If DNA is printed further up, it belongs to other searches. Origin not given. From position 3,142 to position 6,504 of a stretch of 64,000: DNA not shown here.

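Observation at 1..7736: Hox-type [NiFe] hydrogenase whose NuoF subunit is fused to a GltD/NfnB-like NADPH-type flavoprotein, plus an extended NuoG-like subunit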

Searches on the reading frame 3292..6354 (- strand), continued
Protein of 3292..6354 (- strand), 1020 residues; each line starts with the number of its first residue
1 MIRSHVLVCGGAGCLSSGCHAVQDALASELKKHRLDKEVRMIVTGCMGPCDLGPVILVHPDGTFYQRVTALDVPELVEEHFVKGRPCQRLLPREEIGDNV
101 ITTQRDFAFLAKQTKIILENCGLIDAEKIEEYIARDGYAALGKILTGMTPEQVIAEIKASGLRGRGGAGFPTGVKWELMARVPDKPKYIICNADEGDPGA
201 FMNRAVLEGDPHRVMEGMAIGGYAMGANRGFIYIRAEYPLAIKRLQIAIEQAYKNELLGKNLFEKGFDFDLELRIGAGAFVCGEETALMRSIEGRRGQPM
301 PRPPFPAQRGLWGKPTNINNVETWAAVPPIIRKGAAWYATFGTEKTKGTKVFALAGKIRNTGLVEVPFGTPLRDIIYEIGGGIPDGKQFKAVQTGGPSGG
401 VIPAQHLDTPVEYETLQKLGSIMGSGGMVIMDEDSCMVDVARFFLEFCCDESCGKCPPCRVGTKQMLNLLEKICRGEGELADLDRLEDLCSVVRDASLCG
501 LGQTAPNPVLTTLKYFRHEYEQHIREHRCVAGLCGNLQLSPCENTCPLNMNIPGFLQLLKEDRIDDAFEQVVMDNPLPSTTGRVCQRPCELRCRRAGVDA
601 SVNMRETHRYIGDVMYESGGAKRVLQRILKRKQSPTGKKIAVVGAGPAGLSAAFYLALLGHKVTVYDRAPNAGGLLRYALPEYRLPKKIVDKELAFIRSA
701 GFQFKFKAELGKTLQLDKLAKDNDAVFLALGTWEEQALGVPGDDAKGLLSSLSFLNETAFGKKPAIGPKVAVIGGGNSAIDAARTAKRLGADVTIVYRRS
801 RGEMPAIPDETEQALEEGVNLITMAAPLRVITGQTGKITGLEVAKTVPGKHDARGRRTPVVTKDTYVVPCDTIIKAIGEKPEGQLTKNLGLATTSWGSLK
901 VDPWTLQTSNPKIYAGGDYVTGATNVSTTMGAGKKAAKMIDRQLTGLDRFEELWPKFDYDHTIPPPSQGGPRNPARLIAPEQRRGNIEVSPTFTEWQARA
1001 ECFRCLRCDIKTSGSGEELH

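Call 16: find_related_loci(query=window:3292-6354:-, collection=genome_contigs, flank=10000)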
Query window:3292-6354:- (1020 aa) in genome_contigs; peptide patterns used: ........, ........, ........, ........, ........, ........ (x = any residue, [..] = any of these).
236 stretches matched a pattern; 161 encode a relative of the query (tblastn E <= 1e-3); the best 80 are kept; 79 distinct loci.
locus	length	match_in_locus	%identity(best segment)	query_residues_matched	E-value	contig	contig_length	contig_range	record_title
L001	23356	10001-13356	96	1-1020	0e+0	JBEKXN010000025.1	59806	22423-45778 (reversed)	MAG: Verrucomicrobiota bacterium isolate SPRUCE 652 SPRUCE_652_25, whole genome shotgun sequence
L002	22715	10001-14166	95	1-1020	0e+0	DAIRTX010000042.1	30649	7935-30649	MAG TPA_asm: Verrucomicrobiota bacterium isolate CTOTU10862 NODE_214_length_30649_cov_9.735406, whole genome shotgun seq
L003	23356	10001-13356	95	1-1020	0e+0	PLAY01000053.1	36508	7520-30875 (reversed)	MAG: Limisphaerales bacterium isolate bog_1418 73.20111000_S2D.10_contig_1540, whole genome shotgun sequence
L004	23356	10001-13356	95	1-1020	0e+0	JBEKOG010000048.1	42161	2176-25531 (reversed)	MAG: Verrucomicrobiota bacterium isolate SPRUCE 435 SPRUCE_435_48, whole genome shotgun sequence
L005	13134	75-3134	95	1-1020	0e+0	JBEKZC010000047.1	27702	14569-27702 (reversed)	MAG: Verrucomicrobiota bacterium isolate SPRUCE 68 SPRUCE_68_47, whole genome shotgun sequence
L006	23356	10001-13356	94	1-1020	0e+0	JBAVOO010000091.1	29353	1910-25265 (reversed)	MAG: Verrucomicrobiia bacterium isolate MFD03092_ilm_asm_bin27 k127_109410, whole genome shotgun sequence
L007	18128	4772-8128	91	1-1020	0e+0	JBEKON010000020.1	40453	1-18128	MAG: Verrucomicrobiota bacterium isolate SPRUCE 441 SPRUCE_441_20, whole genome shotgun sequence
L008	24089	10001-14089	83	1-1012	0e+0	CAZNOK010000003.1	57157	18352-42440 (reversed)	MAG TPA_asm: uncultured Verrucomicrobiota bacterium isolate SRP098346_co1_451 genome assembly, contig: NODE_212_length_5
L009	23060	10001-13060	91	1-1020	0e+0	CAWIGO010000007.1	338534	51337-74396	MAG: uncultured Verrucomicrobiae bacterium isolate MFD03726.bin.1.231 genome assembly, contig: contig_25356, whole genom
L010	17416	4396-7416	78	3-1012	0e+0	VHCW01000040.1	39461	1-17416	MAG: Verrucomicrobia bacterium isolate M_DeepCast_400m_m2_235 M_DeepCast_400m_m2_235_Ga0194112_10001111, whole genome sh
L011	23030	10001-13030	78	3-1012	0e+0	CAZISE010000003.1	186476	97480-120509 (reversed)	MAG TPA_asm: uncultured Verrucomicrobiota bacterium isolate binchicken_co135_146 genome assembly, contig: NODE_145_lengt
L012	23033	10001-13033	78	2-1011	0e+0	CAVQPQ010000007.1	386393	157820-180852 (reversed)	MAG: uncultured Verrucomicrobiae bacterium isolate MFD01231.bin.1.54 genome assembly, contig: contig_5685, whole genome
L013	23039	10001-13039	76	2-1013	0e+0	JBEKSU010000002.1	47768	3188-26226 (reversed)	MAG: Verrucomicrobiota bacterium isolate SPRUCE 541 SPRUCE_541_2, whole genome shotgun sequence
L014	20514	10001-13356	96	1-1020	0e+0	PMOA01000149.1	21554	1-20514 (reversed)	MAG: Limisphaerales bacterium isolate palsa_1371 73.20110600_P1D.3_contig_2113, whole genome shotgun sequence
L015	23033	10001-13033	77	2-1011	0e+0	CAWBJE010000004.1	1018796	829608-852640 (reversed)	MAG: uncultured Verrucomicrobiae bacterium isolate MFD05512.bin.2.123 genome assembly, contig: contig_18187, whole genom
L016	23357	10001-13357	94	1-1020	0e+0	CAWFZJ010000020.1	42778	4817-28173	MAG: uncultured Verrucomicrobiae bacterium isolate MFD05379.bin.3.52 genome assembly, contig: contig_1199, whole genome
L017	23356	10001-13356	95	1-1020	0e+0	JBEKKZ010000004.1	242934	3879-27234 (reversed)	MAG: Verrucomicrobiota bacterium isolate SPRUCE 359 SPRUCE_359_4, whole genome shotgun sequence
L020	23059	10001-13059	76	1-1020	0e+0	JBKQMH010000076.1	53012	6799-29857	MAG: Verrucomicrobiia bacterium isolate CRr3G3H3I__bin_98 CRr3G3H3I_000000117416, whole genome shotgun sequence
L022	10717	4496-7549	51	2-1020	0e+0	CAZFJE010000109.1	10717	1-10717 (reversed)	MAG TPA_asm: uncultured Thermoleophilia bacterium isolate binchicken_co3_282 genome assembly, contig: NODE_20092_length_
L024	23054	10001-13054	52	2-1020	0e+0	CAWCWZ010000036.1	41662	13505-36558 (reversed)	MAG: uncultured Actinomycetes bacterium isolate MFD03323.bin.1.10 genome assembly, contig: contig_24538, whole genome sh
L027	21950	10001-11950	83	1-541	0e+0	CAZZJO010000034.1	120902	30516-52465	MAG TPA_asm: uncultured Verrucomicrobiota bacterium isolate binchicken_co25_122 genome assembly, contig: k141_3997, whol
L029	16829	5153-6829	77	1-548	0e+0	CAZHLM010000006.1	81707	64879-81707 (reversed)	MAG TPA_asm: uncultured Verrucomicrobiota bacterium isolate binchicken_co58_141 genome assembly, contig: NODE_223_length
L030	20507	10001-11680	75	1-549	0e+0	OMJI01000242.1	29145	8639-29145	Verrucomicrobia bacterium isolate AM_0936 genome assembly, contig: k99_244223, whole genome shotgun sequence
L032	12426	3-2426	97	214-1020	0e+0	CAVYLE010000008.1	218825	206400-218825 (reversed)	MAG: uncultured Verrucomicrobiae bacterium isolate MFD01476.bin.1.197 genome assembly, contig: contig_247, whole genome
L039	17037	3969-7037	68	1-1020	0e+0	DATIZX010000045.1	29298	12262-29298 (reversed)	MAG TPA_asm: Verrucomicrobiia bacterium isolate SMAG_U15312 k141_5730118, whole genome shotgun sequence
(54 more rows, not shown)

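Call 40: find_encoding_contigs(protein=P0083, flank=8000, max_places=2)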
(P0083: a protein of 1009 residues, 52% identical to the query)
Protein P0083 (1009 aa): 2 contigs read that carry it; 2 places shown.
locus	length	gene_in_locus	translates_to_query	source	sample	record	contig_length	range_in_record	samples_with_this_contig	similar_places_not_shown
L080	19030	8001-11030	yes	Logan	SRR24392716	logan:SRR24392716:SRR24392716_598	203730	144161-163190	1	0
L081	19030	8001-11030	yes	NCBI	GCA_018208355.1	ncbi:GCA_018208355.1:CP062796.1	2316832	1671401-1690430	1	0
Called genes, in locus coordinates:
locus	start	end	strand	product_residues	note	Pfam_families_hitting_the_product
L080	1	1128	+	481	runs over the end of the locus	PF02934:GatB_N, PF02637:GatB_Yqey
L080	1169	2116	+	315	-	PF01565:FAD_binding_4, PF02873:MurB_C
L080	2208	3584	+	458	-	PF01938:TRAM, PF05958:tRNA_U5-meth_tr, PF13847:Methyltransf_31 (weak)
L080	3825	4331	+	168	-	-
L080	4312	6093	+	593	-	PF13581:HATPase_c_2 (weak), PF02518:HATPase_c (weak), PF14697:Fer4_21 (faint), PF12838:Fer4_7 (weak), PF13187:Fer4_9, PF13237:Fer4_10, PF02906:Fe_hyd_lg_C, PF04060:FeS, +2 more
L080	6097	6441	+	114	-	-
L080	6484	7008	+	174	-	PF01257:2Fe-2S_thioredx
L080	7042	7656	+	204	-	PF02518:HATPase_c, PF13589:HATPase_c_3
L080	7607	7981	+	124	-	-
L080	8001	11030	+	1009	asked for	PF01257:2Fe-2S_thioredx (weak), PF01512:Complex1_51K, PF10589:NADH_4Fe-4S, PF14691:Fer4_20, PF01266:DAO, PF07992:Pyr_redox_2, PF13450:NAD_binding_8, PF13738:Pyr_redox_3, +8 more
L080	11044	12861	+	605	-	PF00111:Fer2 (weak), PF13510:Fer2_4, PF10588:NADH-G_4Fe-4S_3, PF12838:Fer4_7, PF14697:Fer4_21 (weak), PF22117:Fer4_Nqo3, PF02906:Fe_hyd_lg_C, PF02256:Fe_hyd_SSU, +5 more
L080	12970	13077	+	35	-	-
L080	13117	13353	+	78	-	PF09723:Zn_ribbon_8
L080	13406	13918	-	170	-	-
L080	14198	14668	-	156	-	PF07486:Hydrolase_2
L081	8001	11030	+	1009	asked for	PF01257:2Fe-2S_thioredx (weak), PF01512:Complex1_51K, PF10589:NADH_4Fe-4S, PF14691:Fer4_20, PF01266:DAO, PF07992:Pyr_redox_2, PF13450:NAD_binding_8, PF13738:Pyr_redox_3, +8 more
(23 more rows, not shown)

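Call 41: find_encoding_contigs(protein=P0090, flank=8000, max_places=2)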
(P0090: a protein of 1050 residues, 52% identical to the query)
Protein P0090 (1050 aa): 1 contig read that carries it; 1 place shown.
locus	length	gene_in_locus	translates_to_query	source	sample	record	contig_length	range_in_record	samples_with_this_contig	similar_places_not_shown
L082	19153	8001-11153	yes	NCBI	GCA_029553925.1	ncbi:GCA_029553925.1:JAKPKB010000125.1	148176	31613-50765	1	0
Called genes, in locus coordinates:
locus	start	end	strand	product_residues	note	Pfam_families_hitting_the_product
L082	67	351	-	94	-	PF01192:RNA_pol_Rpb6 (weak)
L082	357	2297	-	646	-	PF00012:HSP70, PF06723:MreB_Mbl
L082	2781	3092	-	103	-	-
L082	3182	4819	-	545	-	PF00118:Cpn60_TCP1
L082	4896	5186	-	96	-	PF00166:Cpn10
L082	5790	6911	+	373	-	-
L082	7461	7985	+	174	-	PF01257:2Fe-2S_thioredx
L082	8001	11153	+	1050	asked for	PF01512:Complex1_51K, PF10589:NADH_4Fe-4S, PF14691:Fer4_20, PF01266:DAO (weak), PF07992:Pyr_redox_2, PF13450:NAD_binding_8, PF13738:Pyr_redox_3, PF00070:Pyr_redox (weak), +4 more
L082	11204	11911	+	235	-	PF00111:Fer2, PF13510:Fer2_4, PF10588:NADH-G_4Fe-4S_3, PF12838:Fer4_7, PF13183:Fer4_8 (weak), PF13187:Fer4_9 (weak), PF22117:Fer4_Nqo3, PF00037:Fer4 (weak), +4 more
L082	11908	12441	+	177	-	PF01058:Oxidored_q6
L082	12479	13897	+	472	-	PF27537:HoxH, PF00374:NiFeSe_Hases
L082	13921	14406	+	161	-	-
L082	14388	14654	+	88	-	PF01155:HypA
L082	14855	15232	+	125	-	-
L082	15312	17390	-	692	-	PF05496:RuvB_N (faint), PF13177:DNA_pol3_delta2, PF13401:AAA_22, PF13604:AAA_30 (weak), PF00004:AAA, PF22608:DNAX_ATPase_lid (weak), PF12169:DNA_pol3_gamma3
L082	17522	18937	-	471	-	PF13191:AAA_16 (faint), PF13401:AAA_22 (faint), PF00004:AAA (weak), PF07728:AAA_5 (weak), PF07724:AAA_2, PF00004:AAA (weak), PF10431:ClpB_D2-small (weak)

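Call 46: search_protein_families(library=ncbifam, proteins=[window:3292-6354:-], max_evalue=0.00001)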
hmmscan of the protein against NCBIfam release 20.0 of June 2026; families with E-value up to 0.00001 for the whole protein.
window:3292-6354:- (1020 aa): 60 families (the best 25 are shown)
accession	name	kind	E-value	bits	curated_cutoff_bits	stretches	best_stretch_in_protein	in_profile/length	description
TIGR01959.1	nuoF_fam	equivalog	3e-151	503.5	558.65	1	126-524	11-410/410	NADH-quinone oxidoreductase subunit NuoF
NF009410.0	PRK12771.1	subfamily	1.4e-133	446.4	516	1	494-1008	5-511/566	NAD(P)-binding protein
NF010120.0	PRK13596.1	equivalog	4.8e-120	401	389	1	117-528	8-421/433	NADH-quinone oxidoreductase subunit NuoF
NF008436.0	PRK11278.1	equivalog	1.3e-119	400.1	749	1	129-528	27-430/448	NADH-quinone oxidoreductase subunit NuoF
NF009454.0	PRK12814.1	equivalog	4.3e-118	395.5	916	1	527-1012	90-576/657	putative NADPH-dependent glutamate synthase small subunit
NF009414.0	PRK12778.1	equivalog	1.1e-96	324.8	1103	1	532-945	329-750/752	bifunctional dihydroorotate dehydrogenase B NAD binding subunit/NADPH-dependent glutamate synthase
TIGR01316.1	gltA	equivalog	1.4e-92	310.9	471.75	1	528-942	27-447/449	NADPH-dependent glutamate synthase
TIGR03315.1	Se_ygfK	equivalog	7.4e-90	301.7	835.3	1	538-1009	443-887/1012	putative selenate reductase subunit YgfK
TIGR01318.1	gltD_gamma_fam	subfamily_domain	1.7e-84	284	482.95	1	523-940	36-461/467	glutamate synthase, small subunit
NF009408.0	PRK12769.1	equivalog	2.1e-80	270.7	1003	1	523-943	221-650/659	formate-dependent uric acid utilization protein AegA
NF010590.0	PRK13984.1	equivalog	2.5e-77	260.4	946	1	539-945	195-607/611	putative oxidoreductase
NF009413.0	PRK12775.1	equivalog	2.9e-73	247.2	1895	1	539-945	338-755/1006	putative trifunctional 2-polyprenylphenol hydroxylase/glutamate synthase subunit beta/ferritin domain-containing protein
NF009415.0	PRK12779.1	equivalog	2.7e-70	237.4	1519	1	542-942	210-624/944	putative bifunctional glutamate synthase subunit beta/2-polyprenylphenol hydroxylase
NF009409.0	PRK12770.1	subfamily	2.2e-67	227.7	343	1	630-945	11-351/360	putative glutamate synthase subunit beta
NF009451.0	PRK12809.1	equivalog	5.9e-63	213.2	1154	1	528-939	209-629/639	formate-dependent uric acid utilization protein YgfT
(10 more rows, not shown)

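Call 54: search_protein_families(library=pfam, proteins=[L003:15816-17249:+, L003:17418-17861:+, L027:10328-11972:+, L029:5153-7030:+], max_evalue=0.001)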
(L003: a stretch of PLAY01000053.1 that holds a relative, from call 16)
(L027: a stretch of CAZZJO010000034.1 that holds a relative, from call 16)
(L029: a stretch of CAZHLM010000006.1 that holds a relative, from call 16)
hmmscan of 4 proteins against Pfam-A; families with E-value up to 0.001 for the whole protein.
L003:15816-17249:+ (477 aa): 1 family
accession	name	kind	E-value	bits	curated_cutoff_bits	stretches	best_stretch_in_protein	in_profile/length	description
PF00374.24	NiFeSe_Hases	-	1.8e-30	106.8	25.8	2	41-118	1-78/508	Nickel-dependent hydrogenase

L003:17418-17861:+ (147 aa): 0 families

L027:10328-11972:+ (548 aa): 4 families
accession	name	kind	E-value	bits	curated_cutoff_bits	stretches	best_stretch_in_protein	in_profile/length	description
PF01512.22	Complex1_51K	-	8.8e-47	159.2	31.2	1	157-328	1-149/150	Nuo51 FMN-binding domain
PF10589.14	NADH_4Fe-4S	-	3.1e-34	117.1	23.5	1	439-523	1-85/85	NADH-ubiquinone oxidoreductase-F iron-sulfur binding region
PF01257.25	2Fe-2S_thioredx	-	1.9e-08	34.7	24.8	1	4-79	66-143/145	Thioredoxin-like [2Fe-2S] ferredoxin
PF10531.15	SLBB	-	0.00021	21.5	27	1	352-401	2-54/55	SLBB domain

L029:5153-7030:+ (625 aa): 12 families
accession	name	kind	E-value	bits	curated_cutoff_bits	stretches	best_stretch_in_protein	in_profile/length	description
PF01512.22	Complex1_51K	-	2.6e-47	160.9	31.2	1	157-328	1-149/150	Nuo51 FMN-binding domain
PF10589.14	NADH_4Fe-4S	-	4e-35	120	23.5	1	439-523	1-85/85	NADH-ubiquinone oxidoreductase-F iron-sulfur binding region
PF00037.32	Fer4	-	1e-10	41.4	21.1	2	571-593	1-23/24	4Fe-4S binding domain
PF12838.12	Fer4_7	-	1.2e-08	35.7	27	1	546-592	1-52/52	4Fe-4S dicluster domain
PF13237.11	Fer4_10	-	1.1e-07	32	25.5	1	542-588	4-52/53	4Fe-4S dicluster domain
PF01257.25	2Fe-2S_thioredx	-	5.8e-07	29.9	24.8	1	4-79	66-143/145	Thioredoxin-like [2Fe-2S] ferredoxin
PF13187.11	Fer4_9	-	8.3e-07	29.4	27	1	546-592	1-51/52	4Fe-4S dicluster domain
PF12797.12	Fer4_2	-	1.9e-06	27.9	24.5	1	570-589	2-21/22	4Fe-4S binding domain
PF14697.11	Fer4_21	-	8.8e-06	26.2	35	1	538-562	32-57/59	4Fe-4S dicluster domain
PF12837.12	Fer4_6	-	5.3e-05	23.4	25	1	540-560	2-22/24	4Fe-4S binding domain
PF25160.1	LdpA_Fe-S-bd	-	0.00012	22.2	27.6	0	527-564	11-45/49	LdpA Fe-S cluster-binding domain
PF10531.15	SLBB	-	0.00077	19.7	27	0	352-401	2-54/55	SLBB domain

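Call 56: find_encoding_contigs(protein=P0048, flank=7000, max_places=1)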
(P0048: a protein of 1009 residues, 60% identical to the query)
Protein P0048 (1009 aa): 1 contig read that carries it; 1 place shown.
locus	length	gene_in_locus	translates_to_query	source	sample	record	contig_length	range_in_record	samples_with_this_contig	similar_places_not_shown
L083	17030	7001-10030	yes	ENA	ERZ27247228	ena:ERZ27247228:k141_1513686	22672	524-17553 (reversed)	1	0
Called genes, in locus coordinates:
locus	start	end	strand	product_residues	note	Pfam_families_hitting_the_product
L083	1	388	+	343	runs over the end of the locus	PF02885:Glycos_trans_3N, PF00591:Glycos_transf_3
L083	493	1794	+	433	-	-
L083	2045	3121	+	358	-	PF04055:Radical_SAM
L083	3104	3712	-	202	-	PF01612:DNA_pol_A_exo1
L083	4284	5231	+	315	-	PF00571:CBS, PF13581:HATPase_c_2 (weak), PF02518:HATPase_c (weak)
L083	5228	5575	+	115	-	PF07085:DRTGG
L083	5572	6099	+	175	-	PF01257:2Fe-2S_thioredx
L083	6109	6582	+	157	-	PF02518:HATPase_c, PF13589:HATPase_c_3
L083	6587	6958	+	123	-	-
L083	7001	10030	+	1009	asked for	PF01257:2Fe-2S_thioredx (weak), PF01512:Complex1_51K, PF10589:NADH_4Fe-4S, PF14691:Fer4_20, PF01262:AlaDh_PNT_C (faint), PF07992:Pyr_redox_2, PF13450:NAD_binding_8 (weak), PF13738:Pyr_redox_3 (weak), +2 more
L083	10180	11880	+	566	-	PF10588:NADH-G_4Fe-4S_3, PF22117:Fer4_Nqo3, PF12838:Fer4_7 (weak), PF02906:Fe_hyd_lg_C, PF02256:Fe_hyd_SSU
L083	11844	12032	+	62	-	-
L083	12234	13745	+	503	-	PF13687:DUF4153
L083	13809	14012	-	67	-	PF12844:HTH_19, PF13560:HTH_31, PF01381:HTH_3, PF13443:HTH_26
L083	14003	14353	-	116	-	-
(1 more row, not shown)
